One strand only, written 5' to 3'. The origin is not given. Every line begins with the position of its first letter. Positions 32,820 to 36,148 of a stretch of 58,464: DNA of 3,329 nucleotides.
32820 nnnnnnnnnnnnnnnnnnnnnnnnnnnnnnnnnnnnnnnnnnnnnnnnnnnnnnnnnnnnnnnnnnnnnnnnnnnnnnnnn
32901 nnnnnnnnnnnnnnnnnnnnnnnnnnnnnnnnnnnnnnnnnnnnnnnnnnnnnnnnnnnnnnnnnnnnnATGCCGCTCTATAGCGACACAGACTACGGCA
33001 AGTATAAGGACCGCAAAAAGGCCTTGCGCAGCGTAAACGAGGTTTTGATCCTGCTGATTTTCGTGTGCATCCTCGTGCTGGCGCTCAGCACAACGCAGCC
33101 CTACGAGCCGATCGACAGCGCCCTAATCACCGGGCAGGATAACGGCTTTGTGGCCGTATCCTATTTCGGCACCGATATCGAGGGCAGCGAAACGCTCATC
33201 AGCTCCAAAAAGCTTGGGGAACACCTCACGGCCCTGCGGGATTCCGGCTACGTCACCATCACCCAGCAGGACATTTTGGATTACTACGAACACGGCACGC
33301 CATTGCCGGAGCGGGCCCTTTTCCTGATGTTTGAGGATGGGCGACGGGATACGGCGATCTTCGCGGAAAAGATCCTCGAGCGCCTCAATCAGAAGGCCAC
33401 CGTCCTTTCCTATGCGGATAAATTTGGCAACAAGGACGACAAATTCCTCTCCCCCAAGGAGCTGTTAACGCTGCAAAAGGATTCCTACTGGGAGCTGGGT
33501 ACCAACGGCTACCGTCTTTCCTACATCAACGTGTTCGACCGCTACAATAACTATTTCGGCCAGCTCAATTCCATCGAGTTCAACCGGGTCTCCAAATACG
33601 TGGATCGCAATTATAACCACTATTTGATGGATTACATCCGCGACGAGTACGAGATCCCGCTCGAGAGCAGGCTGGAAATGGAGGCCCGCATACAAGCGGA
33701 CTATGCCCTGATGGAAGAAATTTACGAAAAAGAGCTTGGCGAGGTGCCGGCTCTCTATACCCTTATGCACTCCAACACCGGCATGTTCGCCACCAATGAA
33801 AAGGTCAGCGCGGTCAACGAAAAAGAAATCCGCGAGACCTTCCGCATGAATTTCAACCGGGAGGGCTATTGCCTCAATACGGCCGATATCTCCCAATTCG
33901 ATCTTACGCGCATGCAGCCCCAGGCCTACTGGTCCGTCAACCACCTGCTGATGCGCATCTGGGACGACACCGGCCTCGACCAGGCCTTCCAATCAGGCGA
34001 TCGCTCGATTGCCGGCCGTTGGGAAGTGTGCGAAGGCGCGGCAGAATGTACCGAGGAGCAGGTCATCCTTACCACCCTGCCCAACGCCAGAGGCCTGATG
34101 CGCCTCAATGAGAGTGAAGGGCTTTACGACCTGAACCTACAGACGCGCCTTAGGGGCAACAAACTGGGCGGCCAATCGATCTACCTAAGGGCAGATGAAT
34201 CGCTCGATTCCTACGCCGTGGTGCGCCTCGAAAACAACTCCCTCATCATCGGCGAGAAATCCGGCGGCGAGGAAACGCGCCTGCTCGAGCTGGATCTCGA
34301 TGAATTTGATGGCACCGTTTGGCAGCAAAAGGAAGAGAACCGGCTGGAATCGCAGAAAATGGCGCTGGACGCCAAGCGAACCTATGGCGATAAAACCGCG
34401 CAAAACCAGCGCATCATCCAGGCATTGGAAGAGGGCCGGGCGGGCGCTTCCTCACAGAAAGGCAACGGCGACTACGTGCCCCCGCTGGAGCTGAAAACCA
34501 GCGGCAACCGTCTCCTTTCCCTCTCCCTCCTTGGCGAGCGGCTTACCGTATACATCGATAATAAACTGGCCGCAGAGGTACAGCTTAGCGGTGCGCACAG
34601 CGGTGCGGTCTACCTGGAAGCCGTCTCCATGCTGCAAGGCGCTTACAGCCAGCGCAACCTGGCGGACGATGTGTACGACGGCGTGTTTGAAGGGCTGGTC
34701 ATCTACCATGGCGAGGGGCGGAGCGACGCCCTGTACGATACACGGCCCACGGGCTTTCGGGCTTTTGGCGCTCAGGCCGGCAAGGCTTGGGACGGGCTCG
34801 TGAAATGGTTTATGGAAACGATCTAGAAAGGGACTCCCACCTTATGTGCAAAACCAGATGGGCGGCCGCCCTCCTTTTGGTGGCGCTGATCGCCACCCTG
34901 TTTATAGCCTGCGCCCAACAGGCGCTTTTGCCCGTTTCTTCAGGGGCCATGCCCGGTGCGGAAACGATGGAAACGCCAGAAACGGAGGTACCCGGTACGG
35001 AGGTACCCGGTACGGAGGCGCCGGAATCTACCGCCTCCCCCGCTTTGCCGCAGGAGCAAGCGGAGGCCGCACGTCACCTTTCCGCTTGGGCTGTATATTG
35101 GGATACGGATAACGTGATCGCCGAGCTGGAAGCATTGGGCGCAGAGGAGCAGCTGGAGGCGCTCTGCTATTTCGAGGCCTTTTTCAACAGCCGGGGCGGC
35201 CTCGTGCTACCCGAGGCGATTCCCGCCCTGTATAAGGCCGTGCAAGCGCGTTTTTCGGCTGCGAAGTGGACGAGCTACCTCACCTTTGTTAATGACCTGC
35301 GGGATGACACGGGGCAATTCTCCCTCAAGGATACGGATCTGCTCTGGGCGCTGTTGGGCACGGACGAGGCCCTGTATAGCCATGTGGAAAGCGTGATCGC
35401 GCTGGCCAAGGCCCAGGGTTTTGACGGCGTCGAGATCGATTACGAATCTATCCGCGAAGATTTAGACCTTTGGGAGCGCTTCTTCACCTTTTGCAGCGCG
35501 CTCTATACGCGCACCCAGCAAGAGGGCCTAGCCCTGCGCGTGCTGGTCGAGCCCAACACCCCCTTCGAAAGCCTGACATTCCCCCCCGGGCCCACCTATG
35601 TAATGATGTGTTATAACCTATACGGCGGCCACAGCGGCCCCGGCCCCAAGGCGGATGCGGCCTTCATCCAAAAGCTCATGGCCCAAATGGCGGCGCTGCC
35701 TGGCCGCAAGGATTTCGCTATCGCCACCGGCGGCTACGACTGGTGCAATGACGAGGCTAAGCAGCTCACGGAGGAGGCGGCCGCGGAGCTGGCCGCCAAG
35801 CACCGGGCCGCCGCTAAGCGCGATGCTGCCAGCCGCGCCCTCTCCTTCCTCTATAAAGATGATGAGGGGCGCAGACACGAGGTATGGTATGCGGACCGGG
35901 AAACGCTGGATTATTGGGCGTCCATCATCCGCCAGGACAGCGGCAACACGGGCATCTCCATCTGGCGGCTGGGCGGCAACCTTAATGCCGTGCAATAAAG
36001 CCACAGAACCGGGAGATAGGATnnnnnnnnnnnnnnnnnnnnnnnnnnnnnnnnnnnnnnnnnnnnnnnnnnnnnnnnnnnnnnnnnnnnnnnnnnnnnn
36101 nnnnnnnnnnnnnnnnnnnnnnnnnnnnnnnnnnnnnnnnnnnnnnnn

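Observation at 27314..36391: Candidate c-di-GMP-gated exopolysaccharide operon that does not fit the known synthase gene sets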

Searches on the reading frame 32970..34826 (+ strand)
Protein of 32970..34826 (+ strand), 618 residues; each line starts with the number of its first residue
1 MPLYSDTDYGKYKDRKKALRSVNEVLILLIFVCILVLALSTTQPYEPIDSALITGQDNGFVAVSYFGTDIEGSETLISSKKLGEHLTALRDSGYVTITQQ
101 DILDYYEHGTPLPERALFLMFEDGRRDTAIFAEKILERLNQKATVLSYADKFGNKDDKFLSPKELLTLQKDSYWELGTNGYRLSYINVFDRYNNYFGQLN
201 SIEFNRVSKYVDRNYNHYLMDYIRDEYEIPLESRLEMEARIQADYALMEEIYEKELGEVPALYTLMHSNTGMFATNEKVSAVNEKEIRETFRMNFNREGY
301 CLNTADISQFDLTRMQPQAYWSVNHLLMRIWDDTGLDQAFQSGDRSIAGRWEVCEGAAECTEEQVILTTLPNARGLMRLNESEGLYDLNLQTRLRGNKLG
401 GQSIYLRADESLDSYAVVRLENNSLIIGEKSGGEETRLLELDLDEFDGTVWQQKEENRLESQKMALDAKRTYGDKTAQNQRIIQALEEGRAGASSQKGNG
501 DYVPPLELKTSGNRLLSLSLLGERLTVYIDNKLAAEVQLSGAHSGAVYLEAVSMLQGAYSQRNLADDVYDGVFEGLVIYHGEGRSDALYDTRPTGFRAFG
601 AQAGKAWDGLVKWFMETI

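Call 3: search_protein_families(library=pfam, proteins=[window:32970-34826:+], max_evalue=0.01)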
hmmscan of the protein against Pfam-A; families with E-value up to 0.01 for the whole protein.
window:32970-34826:+ (618 aa): 0 families

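Call 4: search_protein_families(library=ncbifam, proteins=[window:32970-34826:+], max_evalue=0.01)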
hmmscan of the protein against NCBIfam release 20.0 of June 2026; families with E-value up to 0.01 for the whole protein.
window:32970-34826:+ (618 aa): 3 families
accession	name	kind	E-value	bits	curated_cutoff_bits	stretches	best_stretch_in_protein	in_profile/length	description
NF011177.0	PRK14582.1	equivalog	2.2e-08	32.9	923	1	26-127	14-119/671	poly-beta-1,6-N-acetyl-D-glucosamine N-deacetylase PgaB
TIGR03938.2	deacetyl_PgaB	equivalog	9.3e-08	30.8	321.9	1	75-126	24-75/621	poly-beta-1,6-N-acetyl-D-glucosamine N-deacetylase PgaB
NF011176.0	PRK14581.1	equivalog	1.3e-05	23.6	1091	1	55-126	44-118/673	poly-beta-1,6-N-acetyl-D-glucosamine N-deacetylase PgaB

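Call 18: search_solved_structures(query=window:32970-34826:+, max_evalue=1, show_alignments=2)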
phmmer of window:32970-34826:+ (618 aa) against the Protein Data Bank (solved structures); distinct sequences matched with E-value up to 1: 5.
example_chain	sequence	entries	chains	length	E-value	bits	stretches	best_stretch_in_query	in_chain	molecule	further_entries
3vus_A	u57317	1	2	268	3e-08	35.9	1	57-245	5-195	Poly-beta-1,6-N-acetyl-D-glucosamine N-deacetylase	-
4f9d_A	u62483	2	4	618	1.8e-07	33.3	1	57-245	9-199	Poly-beta-1,6-N-acetyl-D-glucosamine N-deacetylase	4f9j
4u10_A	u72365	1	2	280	0.0014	20.4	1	77-142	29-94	Poly-beta-1,6-N-acetyl-D-glucosamine N-deacetylase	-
5bu6_A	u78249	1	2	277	0.22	13.2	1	77-145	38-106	BpsB (PgaB), Poly-beta-1,6-N-acetyl-D-glucosamine N-deacetylase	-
4wcj_A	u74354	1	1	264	0.32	12.7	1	56-140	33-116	Polysaccharide deacetylase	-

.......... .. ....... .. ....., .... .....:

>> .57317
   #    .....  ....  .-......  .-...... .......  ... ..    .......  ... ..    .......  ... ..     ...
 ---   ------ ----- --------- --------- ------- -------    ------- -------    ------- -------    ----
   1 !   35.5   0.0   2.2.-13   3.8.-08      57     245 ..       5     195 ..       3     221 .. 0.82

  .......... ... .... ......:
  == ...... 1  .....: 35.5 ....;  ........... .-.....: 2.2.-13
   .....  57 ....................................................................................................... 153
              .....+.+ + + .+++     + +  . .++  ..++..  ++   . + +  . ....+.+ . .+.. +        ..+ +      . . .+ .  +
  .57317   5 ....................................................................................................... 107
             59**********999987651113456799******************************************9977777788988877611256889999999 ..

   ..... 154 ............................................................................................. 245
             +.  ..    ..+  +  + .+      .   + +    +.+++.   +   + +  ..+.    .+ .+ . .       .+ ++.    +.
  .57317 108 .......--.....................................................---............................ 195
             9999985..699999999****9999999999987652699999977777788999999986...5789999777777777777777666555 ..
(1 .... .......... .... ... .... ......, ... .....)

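Call 32: find_homologous_proteins(query=window:32970-34826:+, max_evalue=0.00001)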
Query window:32970-34826:+ (618 aa): 2065 proteins with E <= 0.00001 among 8000 candidates; the best 120 are listed.
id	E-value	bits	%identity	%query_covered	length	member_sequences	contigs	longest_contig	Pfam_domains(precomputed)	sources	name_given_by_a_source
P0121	0.0e+0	1284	92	100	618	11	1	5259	-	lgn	-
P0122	0.0e+0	1262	90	100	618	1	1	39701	-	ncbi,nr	ncbi:MAG: glycoside hydrolase [Candidatus Pelethousia sp.]|nr:glycoside hydrolase [Candidatus Peleth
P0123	0.0e+0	1139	81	100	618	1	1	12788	-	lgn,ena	-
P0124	0.0e+0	1030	74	100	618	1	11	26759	-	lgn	-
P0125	0.0e+0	1026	73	100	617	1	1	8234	-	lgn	-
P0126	1.5e-295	1000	71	100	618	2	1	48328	-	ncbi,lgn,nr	ncbi:MAG: glycoside hydrolase [Candidatus Pelethousia sp.]|nr:glycoside hydrolase [Candidatus Peleth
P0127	4.6e-197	674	53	98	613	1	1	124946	-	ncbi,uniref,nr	ncbi:polysaccharide deacetylase family protein [Vallitalea maricola]|uniref:Uncharacterized protein 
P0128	1.4e-195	669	52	98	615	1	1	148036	-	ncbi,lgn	ncbi:MAG: glycoside hydrolase [Bacillota bacterium]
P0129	3.8e-194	665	52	98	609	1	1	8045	-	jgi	-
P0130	9.4e-193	660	52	97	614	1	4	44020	-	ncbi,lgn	-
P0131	3.4e-186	638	50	98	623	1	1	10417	-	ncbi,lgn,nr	ncbi:MAG: glycoside hydrolase [Clostridia bacterium]|nr:glycoside hydrolase [Clostridia bacterium]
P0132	1.9e-185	636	50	98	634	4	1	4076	-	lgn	-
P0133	1.7e-184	633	51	94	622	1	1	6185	-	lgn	-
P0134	7.1e-184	631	49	99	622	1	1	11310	-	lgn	-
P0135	1.9e-183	629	49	99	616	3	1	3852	-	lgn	-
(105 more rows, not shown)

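Call 45: predict_structure(alignment_id=A3)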
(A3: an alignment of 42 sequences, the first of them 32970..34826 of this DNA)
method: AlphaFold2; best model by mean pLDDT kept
length: 618 residues; sequences in the alignment: 42
mean_pLDDT: 84.5   pTM: 0.84
mean pLDDT of the five models: 84.5, 80.9, 77.3, 74.8, 71.8
residues with pLDDT >= 90: 306; 70-90: 232; 50-70: 56; < 50: 24
segments of 3 or more residues with pLDDT < 50: 1-4, 268-275, 492-497, 559-561
pLDDT, mean of each block of 10 residues (from residue 1): 52 76 82 67 74 82 92 87 97 95 95 95 88 92 91 79 89 86 77 83 84 56 79 88 90 94 69 56 89 87 94 89 95 95 92 96 93 94 87 93 95 94 95 91 94 89 91 85 80 53 84 94 95 95 88 67 67 93 71 71 76 66
secondary structure, 60 per line:
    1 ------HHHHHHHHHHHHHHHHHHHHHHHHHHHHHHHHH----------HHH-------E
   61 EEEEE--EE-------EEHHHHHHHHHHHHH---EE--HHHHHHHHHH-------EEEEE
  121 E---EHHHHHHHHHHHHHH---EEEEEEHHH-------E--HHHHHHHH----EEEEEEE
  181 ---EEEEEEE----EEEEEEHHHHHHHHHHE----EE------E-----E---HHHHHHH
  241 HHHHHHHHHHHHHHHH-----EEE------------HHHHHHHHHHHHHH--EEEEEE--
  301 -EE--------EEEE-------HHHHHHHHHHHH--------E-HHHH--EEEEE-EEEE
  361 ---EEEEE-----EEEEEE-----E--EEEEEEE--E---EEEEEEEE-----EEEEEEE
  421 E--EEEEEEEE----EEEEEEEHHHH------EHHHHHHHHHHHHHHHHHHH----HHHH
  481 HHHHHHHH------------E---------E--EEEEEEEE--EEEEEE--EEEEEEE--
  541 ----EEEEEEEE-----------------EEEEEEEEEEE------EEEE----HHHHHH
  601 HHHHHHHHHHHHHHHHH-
elements in order: H7-39 E60-65 H79-91 H99-108 E116-121 H126-139 E143-148 H162-169 E174-180 E184-190 E195-200 H201-210 H234-256 E262-264 H277-290 E293-298 E312-315 H323-334 H345-348 E351-355 E357-360 E364-368 E374-379 E388-394 E401-408 E414-421 E424-431 E436-442 H443-446 H454-472 H477-488 E514-521 E524-529 E532-538 E545-552 E570-580 E587-590 H595-617

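Call 49: fold_search(model_id=the predicted structure, library=pdb)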
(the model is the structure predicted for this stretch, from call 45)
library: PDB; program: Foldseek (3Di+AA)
matches with E <= 10: 1605; with E <= 0.001: 266
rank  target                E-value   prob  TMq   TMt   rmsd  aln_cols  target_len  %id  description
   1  3vus_A                3.0e-11  1.00  0.34  0.76   4.2       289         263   18  Escherichia coli PgaB N-terminal domain (released 2012-11-14)
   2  4f9j_A                7.5e-11  1.00  0.37  0.38   3.1       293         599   17  Structure of Escherichia coli PgaB 42-655 in complex with iron (released 2012-07-25)
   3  6dq3_A                3.6e-10  1.00  0.31  0.78   3.8       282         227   11  Streptococcus pyogenes deacetylase PplD in complex with acetate (released 2019-05-01)
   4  3vus_B                1.1e-09  1.00  0.34  0.78   4.0       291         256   17  Escherichia coli PgaB N-terminal domain (released 2012-11-14)
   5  6dq3_B                1.6e-09  1.00  0.31  0.78   3.6       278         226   11  Streptococcus pyogenes deacetylase PplD in complex with acetate (released 2019-05-01)
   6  4u10_A                2.2e-09  1.00  0.33  0.73   4.1       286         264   15  Probing the structure and mechanism of de-N-acetylase from aggregatibacter actinomycetemcomitans (released 2015-01-14)
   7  4v33_A                3.7e-09  1.00  0.29  0.54   5.2       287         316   11  Crystal structure of the putative polysaccharide deacetylase BA0330 from bacillus anthracis (released 2015-04-08)
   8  4u10_B                4.2e-09  1.00  0.34  0.75   3.6       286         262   15  Probing the structure and mechanism of de-N-acetylase from aggregatibacter actinomycetemcomitans (released 2015-01-14)
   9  4wcj                  7.3e-09  1.00  0.30  0.72   4.4       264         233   15  Structure of IcaB from Ammonifex degensii (released 2014-11-12)
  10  4hd5                  1.6e-08  1.00  0.30  0.56   4.2       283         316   12  Crystal Structure of BC0361, a polysaccharide deacetylase from Bacillus cereus (released 2012-10-10)
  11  5bu6_A                3.2e-08  1.00  0.32  0.70   5.0       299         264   16  Structure of BpsB deaceylase domain from Bordetella bronchiseptica (released 2015-07-29)
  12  4azz_A                3.6e-08  1.00  0.22  0.77   4.7       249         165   10  Carbohydrate binding module CBM66 from Bacillus subtilis (released 2012-07-25)
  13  4b1m_A                5.0e-08  1.00  0.21  0.73   4.7       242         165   11  CARBOHYDRATE BINDING MODULE CBM66 FROM BACILLUS SUBTILIS (released 2012-12-12)
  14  4b1l                  1.1e-07  1.00  0.21  0.74   5.6       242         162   10  CARBOHYDRATE BINDING MODULE CBM66 FROM BACILLUS SUBTILIS (released 2012-12-12)
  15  4b1m_C                1.2e-07  1.00  0.22  0.77   3.6       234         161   10  CARBOHYDRATE BINDING MODULE CBM66 FROM BACILLUS SUBTILIS (released 2012-12-12)
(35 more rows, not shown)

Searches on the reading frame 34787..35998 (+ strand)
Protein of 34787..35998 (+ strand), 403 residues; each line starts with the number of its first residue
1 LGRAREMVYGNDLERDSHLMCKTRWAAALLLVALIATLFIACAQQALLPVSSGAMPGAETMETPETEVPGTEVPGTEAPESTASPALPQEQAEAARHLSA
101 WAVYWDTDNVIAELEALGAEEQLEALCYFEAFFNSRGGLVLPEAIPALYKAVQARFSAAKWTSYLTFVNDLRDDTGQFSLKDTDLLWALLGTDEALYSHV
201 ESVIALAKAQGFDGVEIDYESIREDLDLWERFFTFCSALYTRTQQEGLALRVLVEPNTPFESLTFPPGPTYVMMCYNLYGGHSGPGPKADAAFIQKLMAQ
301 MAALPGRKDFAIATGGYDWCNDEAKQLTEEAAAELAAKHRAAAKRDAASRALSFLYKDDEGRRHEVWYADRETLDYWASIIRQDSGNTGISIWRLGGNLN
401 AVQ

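Call 3: search_protein_families(library=pfam, proteins=[window:34787-35998:+], max_evalue=0.01)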
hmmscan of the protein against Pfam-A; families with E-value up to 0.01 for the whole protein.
window:34787-35998:+ (403 aa): 1 family
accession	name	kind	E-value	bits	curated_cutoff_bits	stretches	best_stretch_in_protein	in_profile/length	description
PF00704.34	Glyco_hydro_18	-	3.6e-06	27.3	29.6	1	196-396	90-315/317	Glycosyl hydrolases family 18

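Call 4: search_protein_families(library=ncbifam, proteins=[window:34787-35998:+], max_evalue=0.01)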
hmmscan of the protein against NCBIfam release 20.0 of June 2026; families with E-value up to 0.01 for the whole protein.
window:34787-35998:+ (403 aa): 0 families

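Call 19: search_solved_structures(query=window:34844-35998:+, max_evalue=1, show_alignments=2)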
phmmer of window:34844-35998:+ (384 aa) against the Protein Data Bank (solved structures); distinct sequences matched with E-value up to 1: 10.
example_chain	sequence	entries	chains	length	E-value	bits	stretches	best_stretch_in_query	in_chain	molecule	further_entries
3cz8_A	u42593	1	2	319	2.3e-12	49.9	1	159-375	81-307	Putative sporulation-specific glycosylase ydhD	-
4s3k_A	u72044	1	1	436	2.6e-11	46.5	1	169-377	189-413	Spore germination protein YaaH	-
4s3j_A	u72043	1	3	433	6.1e-08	35.4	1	179-377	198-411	Cortical-lytic enzyme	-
5jh8_A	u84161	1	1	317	7.5e-06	28.5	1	179-377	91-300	Probable chitinase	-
4q6t_A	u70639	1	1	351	0.00024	23.5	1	137-377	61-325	Glycosyl hydrolase, family 18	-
3bxw_B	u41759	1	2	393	0.024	17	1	241-380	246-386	Chitinase domain-containing protein 1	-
4mnj_A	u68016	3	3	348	0.21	13.9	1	171-228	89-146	Chitinase A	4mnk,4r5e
4mnl_A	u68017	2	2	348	0.53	12.6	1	171-228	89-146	Chitinase A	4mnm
3wij_A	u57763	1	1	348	0.53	12.5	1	171-228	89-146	Chitinase A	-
7xmh_A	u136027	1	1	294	0.6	12.4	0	160-217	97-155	Putative class III chitinase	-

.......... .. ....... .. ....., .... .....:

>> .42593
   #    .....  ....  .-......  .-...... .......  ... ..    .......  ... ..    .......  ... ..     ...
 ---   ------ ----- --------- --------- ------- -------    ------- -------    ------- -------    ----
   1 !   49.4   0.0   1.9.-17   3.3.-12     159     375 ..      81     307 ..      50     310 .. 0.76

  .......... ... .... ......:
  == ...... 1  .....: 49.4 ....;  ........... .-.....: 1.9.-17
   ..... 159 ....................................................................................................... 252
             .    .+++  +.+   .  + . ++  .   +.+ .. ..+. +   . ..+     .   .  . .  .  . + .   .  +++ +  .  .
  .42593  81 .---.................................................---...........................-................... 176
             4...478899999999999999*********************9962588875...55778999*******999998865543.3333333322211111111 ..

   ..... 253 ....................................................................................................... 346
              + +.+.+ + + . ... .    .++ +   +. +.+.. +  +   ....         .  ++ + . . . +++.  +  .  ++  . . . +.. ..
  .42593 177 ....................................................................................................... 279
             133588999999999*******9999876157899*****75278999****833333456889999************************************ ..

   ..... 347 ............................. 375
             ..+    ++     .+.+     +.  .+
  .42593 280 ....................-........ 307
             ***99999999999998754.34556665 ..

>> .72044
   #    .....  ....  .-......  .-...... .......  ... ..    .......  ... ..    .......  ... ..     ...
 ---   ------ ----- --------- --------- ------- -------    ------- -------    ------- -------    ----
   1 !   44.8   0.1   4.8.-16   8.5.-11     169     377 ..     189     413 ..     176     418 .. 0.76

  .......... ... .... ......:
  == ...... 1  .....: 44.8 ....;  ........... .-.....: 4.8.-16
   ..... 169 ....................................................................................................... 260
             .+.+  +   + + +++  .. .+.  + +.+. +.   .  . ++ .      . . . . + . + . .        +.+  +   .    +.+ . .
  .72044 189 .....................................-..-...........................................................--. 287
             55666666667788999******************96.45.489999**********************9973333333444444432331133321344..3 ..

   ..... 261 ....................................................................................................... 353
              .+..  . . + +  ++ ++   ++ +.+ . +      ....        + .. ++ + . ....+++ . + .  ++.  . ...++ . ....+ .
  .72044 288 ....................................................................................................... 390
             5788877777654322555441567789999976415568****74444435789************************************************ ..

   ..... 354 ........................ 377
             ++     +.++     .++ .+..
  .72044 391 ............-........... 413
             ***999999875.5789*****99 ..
